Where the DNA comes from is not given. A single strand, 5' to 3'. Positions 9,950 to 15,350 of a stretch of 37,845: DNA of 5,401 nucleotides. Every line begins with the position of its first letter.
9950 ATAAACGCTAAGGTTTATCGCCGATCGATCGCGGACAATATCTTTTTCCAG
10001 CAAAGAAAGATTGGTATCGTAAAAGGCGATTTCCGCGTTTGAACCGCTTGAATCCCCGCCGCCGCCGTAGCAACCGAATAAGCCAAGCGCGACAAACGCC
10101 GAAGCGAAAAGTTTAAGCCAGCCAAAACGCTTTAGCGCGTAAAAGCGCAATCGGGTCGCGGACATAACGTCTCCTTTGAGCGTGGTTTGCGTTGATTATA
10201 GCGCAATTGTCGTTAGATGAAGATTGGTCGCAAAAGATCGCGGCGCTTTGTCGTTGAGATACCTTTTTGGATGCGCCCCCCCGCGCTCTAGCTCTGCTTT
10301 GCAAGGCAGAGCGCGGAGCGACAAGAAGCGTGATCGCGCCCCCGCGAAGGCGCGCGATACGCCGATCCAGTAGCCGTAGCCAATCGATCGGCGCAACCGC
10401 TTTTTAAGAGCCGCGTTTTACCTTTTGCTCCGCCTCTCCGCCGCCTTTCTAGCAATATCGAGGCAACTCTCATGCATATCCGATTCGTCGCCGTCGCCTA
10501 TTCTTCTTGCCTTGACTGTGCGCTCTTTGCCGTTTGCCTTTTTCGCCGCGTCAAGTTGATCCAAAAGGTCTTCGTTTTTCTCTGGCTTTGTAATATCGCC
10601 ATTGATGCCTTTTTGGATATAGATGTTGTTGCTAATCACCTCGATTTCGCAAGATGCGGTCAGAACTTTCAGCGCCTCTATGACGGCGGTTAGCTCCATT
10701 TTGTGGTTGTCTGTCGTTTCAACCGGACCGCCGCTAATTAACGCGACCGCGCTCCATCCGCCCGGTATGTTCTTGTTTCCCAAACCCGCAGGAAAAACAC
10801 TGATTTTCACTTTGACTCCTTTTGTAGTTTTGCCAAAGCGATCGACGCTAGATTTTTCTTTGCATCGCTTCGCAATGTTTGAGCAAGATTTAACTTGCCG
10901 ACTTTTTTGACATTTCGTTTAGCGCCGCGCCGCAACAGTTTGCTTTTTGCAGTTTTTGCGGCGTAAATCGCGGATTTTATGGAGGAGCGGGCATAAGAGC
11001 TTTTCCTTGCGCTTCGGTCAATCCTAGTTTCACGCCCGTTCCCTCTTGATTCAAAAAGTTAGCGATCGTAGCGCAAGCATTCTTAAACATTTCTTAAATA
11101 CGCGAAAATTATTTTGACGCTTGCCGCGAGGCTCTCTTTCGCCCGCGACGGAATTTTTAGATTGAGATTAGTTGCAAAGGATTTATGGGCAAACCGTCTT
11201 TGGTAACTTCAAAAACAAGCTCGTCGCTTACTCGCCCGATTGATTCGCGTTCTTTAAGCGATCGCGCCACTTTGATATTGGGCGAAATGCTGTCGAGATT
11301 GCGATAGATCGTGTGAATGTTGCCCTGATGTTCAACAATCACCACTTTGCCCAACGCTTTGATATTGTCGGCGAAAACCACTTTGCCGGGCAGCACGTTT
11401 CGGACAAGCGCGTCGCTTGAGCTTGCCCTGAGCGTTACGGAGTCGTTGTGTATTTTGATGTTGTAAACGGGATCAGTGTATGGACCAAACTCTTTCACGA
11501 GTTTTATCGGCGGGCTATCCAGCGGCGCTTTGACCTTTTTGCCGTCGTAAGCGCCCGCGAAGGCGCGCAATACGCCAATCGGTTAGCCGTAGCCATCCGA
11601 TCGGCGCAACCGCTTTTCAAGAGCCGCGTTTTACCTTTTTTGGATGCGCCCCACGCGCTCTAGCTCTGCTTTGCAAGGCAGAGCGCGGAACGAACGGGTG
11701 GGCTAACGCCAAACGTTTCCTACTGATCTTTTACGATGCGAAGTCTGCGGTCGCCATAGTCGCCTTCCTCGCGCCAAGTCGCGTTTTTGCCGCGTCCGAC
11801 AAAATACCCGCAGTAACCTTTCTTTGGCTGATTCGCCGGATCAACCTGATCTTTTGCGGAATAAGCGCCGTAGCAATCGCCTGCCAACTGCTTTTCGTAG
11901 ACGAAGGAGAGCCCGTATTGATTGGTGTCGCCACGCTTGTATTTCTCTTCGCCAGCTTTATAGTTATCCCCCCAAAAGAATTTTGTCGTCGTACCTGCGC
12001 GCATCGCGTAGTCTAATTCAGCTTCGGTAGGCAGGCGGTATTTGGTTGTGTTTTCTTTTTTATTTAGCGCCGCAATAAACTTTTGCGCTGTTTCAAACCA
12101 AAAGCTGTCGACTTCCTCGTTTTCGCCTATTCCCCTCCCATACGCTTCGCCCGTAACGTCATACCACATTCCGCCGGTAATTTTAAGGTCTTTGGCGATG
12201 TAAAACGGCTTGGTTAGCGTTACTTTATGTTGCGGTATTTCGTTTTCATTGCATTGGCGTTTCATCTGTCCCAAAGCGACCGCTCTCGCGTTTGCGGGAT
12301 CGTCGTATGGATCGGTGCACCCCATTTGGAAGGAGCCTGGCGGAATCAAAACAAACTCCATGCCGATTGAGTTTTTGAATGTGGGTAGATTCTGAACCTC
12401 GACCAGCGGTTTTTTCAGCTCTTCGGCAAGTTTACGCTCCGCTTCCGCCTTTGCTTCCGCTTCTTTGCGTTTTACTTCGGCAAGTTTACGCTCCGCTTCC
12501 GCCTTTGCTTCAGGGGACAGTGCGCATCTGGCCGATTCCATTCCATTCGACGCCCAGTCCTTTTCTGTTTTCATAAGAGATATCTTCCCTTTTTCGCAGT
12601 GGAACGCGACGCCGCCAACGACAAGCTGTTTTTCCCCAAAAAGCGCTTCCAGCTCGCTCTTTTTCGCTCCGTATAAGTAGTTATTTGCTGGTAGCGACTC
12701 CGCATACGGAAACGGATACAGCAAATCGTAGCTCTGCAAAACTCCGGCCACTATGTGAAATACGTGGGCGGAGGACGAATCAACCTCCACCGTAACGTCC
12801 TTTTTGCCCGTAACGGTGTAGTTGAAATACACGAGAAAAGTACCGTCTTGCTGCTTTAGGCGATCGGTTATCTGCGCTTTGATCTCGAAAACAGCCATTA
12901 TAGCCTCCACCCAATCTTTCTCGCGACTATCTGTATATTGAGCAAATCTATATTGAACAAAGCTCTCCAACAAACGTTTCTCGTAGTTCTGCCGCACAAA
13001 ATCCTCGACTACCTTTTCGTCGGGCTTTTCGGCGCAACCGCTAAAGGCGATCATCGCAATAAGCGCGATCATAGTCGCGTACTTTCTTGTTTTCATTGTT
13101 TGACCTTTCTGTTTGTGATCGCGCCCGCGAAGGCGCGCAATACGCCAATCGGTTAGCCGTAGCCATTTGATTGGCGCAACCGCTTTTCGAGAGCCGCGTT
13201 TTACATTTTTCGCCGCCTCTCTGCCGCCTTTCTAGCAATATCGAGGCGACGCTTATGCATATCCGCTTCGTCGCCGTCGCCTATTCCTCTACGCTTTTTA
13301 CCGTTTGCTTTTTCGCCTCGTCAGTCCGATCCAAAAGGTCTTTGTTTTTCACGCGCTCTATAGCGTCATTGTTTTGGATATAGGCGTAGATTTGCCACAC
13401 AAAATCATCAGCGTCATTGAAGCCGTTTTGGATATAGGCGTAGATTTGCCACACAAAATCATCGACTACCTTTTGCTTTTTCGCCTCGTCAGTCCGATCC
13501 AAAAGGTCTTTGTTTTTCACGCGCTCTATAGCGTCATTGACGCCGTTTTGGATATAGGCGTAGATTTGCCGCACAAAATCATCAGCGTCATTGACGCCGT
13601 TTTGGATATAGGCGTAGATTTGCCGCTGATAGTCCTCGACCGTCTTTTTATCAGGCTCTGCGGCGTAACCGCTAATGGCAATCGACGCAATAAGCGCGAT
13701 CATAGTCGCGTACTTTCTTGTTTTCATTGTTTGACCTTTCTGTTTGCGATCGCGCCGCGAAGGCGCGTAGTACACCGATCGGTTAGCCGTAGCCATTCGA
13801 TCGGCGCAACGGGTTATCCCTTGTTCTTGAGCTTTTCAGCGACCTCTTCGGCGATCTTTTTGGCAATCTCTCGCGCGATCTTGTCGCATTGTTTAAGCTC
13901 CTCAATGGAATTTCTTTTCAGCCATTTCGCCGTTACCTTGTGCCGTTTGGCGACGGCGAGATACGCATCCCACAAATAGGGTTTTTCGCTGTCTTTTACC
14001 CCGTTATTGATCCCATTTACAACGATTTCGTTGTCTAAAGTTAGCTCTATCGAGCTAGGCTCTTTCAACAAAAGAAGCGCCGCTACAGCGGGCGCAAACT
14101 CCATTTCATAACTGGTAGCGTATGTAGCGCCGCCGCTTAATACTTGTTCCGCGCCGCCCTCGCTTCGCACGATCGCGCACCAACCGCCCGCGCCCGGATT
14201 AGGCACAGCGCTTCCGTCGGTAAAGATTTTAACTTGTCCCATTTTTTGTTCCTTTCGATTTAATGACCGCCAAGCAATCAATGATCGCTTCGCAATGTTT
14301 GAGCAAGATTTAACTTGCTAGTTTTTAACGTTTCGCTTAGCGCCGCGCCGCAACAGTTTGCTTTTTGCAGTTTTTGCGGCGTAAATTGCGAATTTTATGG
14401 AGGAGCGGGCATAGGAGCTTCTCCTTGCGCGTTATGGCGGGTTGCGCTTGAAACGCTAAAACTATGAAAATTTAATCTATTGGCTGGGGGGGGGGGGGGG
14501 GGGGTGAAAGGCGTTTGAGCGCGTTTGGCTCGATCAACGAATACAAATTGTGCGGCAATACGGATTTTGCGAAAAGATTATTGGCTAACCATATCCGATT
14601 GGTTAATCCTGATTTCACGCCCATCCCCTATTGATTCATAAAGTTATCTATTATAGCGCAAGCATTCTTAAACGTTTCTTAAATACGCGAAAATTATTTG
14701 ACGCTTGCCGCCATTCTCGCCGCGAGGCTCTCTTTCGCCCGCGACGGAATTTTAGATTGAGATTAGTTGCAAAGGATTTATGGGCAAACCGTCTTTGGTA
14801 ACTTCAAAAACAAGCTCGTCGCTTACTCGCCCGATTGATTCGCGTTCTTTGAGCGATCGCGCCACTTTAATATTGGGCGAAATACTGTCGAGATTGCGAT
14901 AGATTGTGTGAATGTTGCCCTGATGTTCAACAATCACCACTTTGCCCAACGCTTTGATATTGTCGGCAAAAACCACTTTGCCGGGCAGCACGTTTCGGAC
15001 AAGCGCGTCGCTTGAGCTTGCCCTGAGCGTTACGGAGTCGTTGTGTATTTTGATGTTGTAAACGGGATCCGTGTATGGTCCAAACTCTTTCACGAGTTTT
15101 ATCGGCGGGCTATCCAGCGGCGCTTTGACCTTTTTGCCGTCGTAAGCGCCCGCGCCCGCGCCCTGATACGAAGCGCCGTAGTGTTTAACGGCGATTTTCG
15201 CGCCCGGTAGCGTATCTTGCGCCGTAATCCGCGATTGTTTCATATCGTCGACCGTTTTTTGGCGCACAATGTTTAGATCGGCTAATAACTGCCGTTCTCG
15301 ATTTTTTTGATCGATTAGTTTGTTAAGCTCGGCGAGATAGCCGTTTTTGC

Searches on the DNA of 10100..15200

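Call 56: search_rna_families(source=window, start=10100, end=15200, threshold=evalue, max_evalue=1)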
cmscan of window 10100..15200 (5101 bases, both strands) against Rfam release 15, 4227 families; matches with E-value up to 1: 1.
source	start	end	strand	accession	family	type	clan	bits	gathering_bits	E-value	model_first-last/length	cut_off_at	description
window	10557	10608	+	RF02117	FMR1-AS1_1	Gene; lncRNA;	-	20.7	40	0.14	1-56/56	no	FMR1 antisense RNA 1 conserved region 1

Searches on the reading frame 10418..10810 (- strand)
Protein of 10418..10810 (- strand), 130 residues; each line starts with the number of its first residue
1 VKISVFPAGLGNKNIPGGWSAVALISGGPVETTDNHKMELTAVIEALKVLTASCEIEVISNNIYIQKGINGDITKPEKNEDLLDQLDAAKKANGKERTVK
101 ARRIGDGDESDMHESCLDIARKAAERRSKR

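Call 5: search_protein_families(library=pfam, proteins=[window:10418-10810:-], max_evalue=0.01)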
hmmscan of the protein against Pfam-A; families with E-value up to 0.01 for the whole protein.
window:10418-10810:- (130 aa): 1 family
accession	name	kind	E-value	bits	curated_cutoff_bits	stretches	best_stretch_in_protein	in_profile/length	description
PF00075.30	RNase_H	-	1.5e-07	32.1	25.8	1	28-80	34-86/141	RNase H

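Call 39: find_homologous_proteins(query=window:10418-10810:-)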
Query window:10418-10810:- (130 aa): 1 proteins with E <= 0.001 among 39 candidates.
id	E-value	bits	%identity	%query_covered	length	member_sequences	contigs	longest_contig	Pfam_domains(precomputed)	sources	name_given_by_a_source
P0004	9.1e-78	276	99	100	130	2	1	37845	PF00075.31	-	-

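Call 44: search_protein_families(library=padloc, proteins=[window:10418-10810:-], max_evalue=0.01)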
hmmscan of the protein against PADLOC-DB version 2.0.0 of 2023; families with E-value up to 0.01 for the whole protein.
window:10418-10810:- (130 aa): 0 families

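Call 45: search_protein_families(library=ncbifam, proteins=[window:10418-10810:-], max_evalue=0.01)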
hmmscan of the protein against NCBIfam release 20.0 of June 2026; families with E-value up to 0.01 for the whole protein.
window:10418-10810:- (130 aa): 1 family
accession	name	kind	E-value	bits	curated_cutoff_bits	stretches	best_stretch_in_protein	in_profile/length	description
NF001236.0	PRK00203.1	equivalog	8e-13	48.2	160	1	16-127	19-144/151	ribonuclease HI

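Call 46: search_protein_families(library=phrogs, proteins=[window:10418-10810:-], max_evalue=0.01)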
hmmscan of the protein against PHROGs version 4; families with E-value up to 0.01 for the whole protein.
window:10418-10810:- (130 aa): 1 family
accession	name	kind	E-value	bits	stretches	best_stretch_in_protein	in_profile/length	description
phrog_531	-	DNA, RNA and nucleotide metabolism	1.1e-10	42.3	1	26-89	110-188/285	Rnase H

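Call 86: search_dna_similar(query=window:10418-10810:-, collection=phages, mode=protein, max_rows=8, max_evalue=0.00001)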
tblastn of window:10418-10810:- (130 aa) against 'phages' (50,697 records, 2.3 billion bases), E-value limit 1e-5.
Records with a match: 5; places in all: 5; records where one place covers at least 80% of the query: 0.
Best place of each record, by identity: <60% 5.
By first word of the organism name: Bacteriophage 3; Wolbachia 1; Thermus 1.
By host as written in the record: - 3; Allonemobius socius 1; Thermus sp. TC4 1.
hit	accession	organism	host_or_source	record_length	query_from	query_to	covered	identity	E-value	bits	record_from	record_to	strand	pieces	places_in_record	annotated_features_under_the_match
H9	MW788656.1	Wolbachia phage WO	Allonemobius socius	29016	2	87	66%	39.1%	6e-10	61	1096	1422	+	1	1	ribonuclease HI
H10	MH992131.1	Thermus phage TSP4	Thermus sp. TC4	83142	2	70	53%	41.0%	8e-8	55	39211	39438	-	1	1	ribonuclease H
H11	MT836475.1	Bacteriophage sp.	human fecal samples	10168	16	86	55%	39.6%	3e-7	53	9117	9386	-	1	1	record has no annotation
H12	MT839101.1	Bacteriophage sp.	human fecal samples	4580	16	86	55%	36.3%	8e-6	49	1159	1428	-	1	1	record has no annotation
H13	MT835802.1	Bacteriophage sp.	human fecal samples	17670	2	69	52%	37.5%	9e-6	49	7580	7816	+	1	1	record has no annotation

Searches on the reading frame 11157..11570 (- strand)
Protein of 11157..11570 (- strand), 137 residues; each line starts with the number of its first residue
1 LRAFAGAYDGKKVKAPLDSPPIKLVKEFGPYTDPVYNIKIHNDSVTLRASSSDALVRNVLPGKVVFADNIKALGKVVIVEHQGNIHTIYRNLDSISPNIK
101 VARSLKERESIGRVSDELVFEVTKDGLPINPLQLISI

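Call 5: search_protein_families(library=pfam, proteins=[window:11157-11570:-], max_evalue=0.01)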
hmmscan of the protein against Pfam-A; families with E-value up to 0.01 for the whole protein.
window:11157-11570:- (137 aa): 1 family
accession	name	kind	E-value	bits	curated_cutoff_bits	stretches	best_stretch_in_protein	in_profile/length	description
PF01551.29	Peptidase_M23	-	8.1e-11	42.4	28.7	1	49-131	10-96/96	Peptidase family M23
